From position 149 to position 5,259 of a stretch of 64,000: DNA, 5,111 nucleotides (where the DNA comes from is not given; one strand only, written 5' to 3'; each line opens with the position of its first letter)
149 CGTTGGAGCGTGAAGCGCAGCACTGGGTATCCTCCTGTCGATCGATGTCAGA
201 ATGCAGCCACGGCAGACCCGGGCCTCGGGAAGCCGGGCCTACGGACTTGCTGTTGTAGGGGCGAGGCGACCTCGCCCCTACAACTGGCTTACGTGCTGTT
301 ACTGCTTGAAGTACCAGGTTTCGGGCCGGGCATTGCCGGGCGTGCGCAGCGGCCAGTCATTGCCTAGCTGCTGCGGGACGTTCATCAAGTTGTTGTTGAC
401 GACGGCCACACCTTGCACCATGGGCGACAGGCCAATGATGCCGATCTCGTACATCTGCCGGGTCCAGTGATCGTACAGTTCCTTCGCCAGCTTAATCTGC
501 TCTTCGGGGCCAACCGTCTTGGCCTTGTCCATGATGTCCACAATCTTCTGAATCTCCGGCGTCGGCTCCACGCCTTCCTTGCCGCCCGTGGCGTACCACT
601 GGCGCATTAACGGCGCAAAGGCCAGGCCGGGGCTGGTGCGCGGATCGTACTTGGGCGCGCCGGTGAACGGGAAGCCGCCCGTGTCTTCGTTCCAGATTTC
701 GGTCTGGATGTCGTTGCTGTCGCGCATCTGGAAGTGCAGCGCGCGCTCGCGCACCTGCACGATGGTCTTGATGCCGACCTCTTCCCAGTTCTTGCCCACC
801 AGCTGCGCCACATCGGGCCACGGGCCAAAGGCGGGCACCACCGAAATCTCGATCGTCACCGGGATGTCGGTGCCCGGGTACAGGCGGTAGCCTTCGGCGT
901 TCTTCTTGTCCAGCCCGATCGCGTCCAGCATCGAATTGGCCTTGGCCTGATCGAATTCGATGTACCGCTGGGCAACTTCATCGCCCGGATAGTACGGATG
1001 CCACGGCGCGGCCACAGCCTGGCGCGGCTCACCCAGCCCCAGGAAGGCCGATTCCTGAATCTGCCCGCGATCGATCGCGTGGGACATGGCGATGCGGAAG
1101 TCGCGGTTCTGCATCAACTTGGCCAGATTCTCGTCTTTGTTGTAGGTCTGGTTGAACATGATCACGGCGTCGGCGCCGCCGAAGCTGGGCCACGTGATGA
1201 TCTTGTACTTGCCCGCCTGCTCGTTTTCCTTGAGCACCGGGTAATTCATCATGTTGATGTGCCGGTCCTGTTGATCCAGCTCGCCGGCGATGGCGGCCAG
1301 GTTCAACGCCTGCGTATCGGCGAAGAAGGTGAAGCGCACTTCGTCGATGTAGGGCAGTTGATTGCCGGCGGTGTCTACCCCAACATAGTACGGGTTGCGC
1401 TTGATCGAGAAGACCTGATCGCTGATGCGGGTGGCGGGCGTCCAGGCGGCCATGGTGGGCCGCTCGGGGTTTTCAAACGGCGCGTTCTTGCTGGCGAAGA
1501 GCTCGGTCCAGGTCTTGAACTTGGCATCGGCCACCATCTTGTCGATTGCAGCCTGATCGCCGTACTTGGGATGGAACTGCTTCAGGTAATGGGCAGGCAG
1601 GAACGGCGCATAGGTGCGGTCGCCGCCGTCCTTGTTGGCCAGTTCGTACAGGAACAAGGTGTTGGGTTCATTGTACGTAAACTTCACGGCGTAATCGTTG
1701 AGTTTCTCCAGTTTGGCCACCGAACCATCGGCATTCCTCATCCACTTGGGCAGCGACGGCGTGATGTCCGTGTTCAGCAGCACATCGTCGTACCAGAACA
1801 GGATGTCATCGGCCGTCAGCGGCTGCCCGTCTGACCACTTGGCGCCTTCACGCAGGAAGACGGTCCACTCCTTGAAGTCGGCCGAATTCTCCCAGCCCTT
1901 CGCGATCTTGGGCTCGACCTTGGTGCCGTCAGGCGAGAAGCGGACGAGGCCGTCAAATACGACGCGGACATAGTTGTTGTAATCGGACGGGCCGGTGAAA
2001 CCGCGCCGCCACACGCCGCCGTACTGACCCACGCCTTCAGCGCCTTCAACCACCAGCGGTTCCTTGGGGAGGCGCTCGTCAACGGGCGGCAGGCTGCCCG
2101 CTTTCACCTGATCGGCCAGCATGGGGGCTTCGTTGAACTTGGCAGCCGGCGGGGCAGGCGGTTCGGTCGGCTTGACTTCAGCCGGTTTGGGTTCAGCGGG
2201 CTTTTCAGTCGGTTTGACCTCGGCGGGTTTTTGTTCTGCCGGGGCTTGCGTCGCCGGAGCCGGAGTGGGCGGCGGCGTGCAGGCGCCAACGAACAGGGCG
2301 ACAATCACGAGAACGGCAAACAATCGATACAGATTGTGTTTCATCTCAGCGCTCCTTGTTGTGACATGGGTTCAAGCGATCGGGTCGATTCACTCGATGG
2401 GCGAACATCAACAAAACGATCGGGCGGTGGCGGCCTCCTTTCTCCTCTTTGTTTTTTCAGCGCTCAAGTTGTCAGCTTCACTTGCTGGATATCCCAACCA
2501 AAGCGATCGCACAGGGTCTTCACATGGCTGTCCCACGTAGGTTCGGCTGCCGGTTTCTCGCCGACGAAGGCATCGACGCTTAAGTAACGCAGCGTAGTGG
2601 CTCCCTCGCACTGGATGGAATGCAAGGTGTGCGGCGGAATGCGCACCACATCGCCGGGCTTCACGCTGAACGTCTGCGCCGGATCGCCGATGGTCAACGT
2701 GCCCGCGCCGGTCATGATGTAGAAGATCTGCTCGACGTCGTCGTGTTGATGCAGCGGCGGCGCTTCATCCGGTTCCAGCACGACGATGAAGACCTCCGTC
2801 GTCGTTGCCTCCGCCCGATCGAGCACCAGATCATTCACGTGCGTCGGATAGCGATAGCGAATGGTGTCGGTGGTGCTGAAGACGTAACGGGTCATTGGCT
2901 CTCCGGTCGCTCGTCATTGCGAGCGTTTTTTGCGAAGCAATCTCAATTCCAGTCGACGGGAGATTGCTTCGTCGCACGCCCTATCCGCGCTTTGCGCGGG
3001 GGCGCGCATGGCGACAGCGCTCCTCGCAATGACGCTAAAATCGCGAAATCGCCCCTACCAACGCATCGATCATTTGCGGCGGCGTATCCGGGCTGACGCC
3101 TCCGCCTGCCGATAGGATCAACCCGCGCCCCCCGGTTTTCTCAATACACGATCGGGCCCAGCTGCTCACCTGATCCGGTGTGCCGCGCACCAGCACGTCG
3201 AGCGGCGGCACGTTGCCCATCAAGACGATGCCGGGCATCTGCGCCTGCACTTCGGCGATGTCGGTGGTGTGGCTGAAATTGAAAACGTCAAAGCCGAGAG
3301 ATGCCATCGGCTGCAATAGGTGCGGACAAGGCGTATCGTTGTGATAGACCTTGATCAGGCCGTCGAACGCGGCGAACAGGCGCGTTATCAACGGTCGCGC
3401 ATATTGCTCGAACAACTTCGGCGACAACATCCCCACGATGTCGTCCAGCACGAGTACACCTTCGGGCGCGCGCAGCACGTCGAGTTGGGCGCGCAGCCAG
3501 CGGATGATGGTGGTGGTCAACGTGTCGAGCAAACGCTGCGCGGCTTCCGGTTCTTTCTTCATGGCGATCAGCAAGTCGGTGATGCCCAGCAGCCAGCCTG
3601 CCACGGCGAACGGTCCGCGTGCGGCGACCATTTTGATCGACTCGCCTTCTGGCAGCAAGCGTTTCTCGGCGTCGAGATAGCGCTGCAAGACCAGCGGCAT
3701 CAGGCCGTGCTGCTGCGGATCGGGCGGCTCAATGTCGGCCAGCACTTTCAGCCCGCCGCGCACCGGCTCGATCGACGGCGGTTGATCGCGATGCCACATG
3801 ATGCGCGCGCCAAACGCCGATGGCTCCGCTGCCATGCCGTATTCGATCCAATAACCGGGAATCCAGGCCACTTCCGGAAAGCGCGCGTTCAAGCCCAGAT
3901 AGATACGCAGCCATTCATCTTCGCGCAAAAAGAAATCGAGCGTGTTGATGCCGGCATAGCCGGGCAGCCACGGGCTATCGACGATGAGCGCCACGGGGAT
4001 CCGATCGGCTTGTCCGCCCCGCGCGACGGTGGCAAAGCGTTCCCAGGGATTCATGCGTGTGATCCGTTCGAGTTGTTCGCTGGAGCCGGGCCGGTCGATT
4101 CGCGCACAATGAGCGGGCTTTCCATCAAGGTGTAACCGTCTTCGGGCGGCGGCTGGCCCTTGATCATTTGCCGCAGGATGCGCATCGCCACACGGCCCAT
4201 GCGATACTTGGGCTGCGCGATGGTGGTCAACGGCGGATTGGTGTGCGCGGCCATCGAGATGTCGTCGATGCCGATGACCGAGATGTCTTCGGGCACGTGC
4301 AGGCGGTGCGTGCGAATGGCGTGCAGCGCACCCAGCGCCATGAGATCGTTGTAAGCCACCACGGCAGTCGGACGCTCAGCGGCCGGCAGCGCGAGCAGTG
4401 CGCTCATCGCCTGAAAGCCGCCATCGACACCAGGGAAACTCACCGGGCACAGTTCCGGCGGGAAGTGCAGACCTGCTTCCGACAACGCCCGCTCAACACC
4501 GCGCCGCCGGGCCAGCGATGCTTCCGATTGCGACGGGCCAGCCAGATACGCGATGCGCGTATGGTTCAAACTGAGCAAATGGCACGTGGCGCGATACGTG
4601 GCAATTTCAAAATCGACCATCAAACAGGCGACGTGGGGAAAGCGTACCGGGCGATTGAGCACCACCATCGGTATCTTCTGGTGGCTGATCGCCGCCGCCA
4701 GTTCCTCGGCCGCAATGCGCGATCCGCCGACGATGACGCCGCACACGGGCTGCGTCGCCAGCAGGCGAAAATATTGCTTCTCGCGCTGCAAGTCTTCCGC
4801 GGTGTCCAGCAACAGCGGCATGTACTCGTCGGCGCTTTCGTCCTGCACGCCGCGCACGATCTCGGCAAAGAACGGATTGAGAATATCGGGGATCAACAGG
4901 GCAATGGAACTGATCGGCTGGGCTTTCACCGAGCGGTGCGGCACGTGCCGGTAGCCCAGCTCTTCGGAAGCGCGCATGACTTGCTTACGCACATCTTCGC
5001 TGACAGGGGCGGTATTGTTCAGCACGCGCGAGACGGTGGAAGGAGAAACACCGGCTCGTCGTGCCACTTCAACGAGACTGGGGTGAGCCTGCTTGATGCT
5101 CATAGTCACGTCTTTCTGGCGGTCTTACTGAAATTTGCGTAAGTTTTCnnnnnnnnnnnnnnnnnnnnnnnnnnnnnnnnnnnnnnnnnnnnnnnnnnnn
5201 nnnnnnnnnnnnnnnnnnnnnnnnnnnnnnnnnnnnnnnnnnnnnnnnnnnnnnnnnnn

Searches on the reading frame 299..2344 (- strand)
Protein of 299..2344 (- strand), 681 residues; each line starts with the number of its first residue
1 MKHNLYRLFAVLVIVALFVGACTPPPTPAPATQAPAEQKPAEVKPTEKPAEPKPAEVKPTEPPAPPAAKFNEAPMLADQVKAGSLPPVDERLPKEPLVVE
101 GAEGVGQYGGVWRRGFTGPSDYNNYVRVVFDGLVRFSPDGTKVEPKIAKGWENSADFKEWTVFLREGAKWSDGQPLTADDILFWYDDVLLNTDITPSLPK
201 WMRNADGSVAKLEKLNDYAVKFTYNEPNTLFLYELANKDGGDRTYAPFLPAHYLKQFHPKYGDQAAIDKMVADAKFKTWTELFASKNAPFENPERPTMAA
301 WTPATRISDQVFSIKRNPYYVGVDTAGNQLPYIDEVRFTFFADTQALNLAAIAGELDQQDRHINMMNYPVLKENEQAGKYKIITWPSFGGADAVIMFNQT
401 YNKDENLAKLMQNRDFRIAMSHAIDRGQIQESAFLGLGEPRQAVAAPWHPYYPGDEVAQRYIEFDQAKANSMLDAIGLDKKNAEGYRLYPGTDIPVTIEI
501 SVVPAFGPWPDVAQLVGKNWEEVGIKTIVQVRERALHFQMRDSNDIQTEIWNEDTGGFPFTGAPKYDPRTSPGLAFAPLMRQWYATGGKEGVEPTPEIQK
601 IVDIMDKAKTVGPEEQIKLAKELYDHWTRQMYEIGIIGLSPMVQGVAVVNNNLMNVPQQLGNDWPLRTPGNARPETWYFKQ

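Call 7: search_protein_families(library=pfam, proteins=[window:299-2344:-], max_evalue=0.001)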
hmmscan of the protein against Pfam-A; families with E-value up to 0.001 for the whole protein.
window:299-2344:- (681 aa): 1 family
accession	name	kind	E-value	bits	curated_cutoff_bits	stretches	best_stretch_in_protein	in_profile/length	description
PF00496.27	SBP_bac_5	-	3.3e-54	184.8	32.4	1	142-538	1-330/368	Bacterial extracellular solute-binding proteins, family 5 Middle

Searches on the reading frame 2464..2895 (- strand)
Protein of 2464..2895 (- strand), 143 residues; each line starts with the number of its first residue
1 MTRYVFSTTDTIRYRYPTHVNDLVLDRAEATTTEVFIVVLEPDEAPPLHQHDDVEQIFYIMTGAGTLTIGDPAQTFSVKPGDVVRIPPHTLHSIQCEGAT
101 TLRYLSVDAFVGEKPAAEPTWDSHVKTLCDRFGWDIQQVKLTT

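Call 8: search_protein_families(library=pfam, proteins=[window:2464-2895:-], max_evalue=0.001)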
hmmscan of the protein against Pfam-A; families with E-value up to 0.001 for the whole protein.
window:2464-2895:- (143 aa): 4 families
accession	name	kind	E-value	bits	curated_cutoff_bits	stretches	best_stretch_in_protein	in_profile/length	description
PF07883.17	Cupin_2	-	1.5e-14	53.8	27.2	1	37-107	2-69/70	Cupin domain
PF02311.25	AraC_binding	-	3.7e-08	33.6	21.1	1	47-107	17-76/135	AraC-like ligand binding domain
PF00190.28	Cupin_1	-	2.9e-05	24.1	22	1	35-101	35-106/151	Cupin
PF02041.22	Auxin_BP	-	0.00026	21.2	21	1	33-92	44-102/167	Auxin binding protein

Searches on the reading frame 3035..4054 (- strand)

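Call 7: search_protein_families(library=pfam, proteins=[window:3035-4054:-], max_evalue=0.001)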
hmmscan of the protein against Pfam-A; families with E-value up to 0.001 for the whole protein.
window:3035-4054:- (339 aa): 1 family
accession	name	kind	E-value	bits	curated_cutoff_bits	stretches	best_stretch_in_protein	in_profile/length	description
PF01208.23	URO-D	-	3.1e-42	145.3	23.9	1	5-338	4-345/346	Uroporphyrinogen decarboxylase (URO-D)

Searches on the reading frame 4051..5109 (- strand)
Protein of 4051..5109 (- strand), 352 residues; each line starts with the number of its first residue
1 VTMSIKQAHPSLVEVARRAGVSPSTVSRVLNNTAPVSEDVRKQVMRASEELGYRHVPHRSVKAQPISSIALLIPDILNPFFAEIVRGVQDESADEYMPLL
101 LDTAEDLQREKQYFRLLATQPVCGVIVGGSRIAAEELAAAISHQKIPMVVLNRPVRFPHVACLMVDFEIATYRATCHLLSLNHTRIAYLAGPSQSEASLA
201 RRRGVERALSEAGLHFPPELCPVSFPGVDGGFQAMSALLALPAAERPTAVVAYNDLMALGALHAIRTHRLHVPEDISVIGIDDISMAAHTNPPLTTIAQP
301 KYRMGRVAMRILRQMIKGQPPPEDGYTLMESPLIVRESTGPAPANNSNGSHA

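Call 7: search_protein_families(library=pfam, proteins=[window:4051-5109:-], max_evalue=0.001)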
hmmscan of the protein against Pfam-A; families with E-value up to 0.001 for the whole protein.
window:4051-5109:- (352 aa): 6 families
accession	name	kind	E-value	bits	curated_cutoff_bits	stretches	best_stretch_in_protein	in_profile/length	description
PF13377.12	Peripla_BP_3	-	3.1e-40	138.4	26.5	1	177-339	3-167/167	Periplasmic binding protein-like domain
PF00532.27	Peripla_BP_1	-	1.1e-28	101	22.2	1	68-316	3-261/281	Periplasmic binding proteins and sugar binding domain of LacI family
PF00356.27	LacI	-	3.9e-16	59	27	1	12-54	2-44/46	Bacterial regulatory proteins, lacI family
PF13407.12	Peripla_BP_4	-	3.3e-12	46.9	35.1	1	69-319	1-257/258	Periplasmic binding protein domain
PF13560.12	HTH_31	-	0.00052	20.7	27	0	11-41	16-47/64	Helix-turn-helix domain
PF01381.28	HTH_3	-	0.00059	20.3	23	0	11-37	11-37/55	Helix-turn-helix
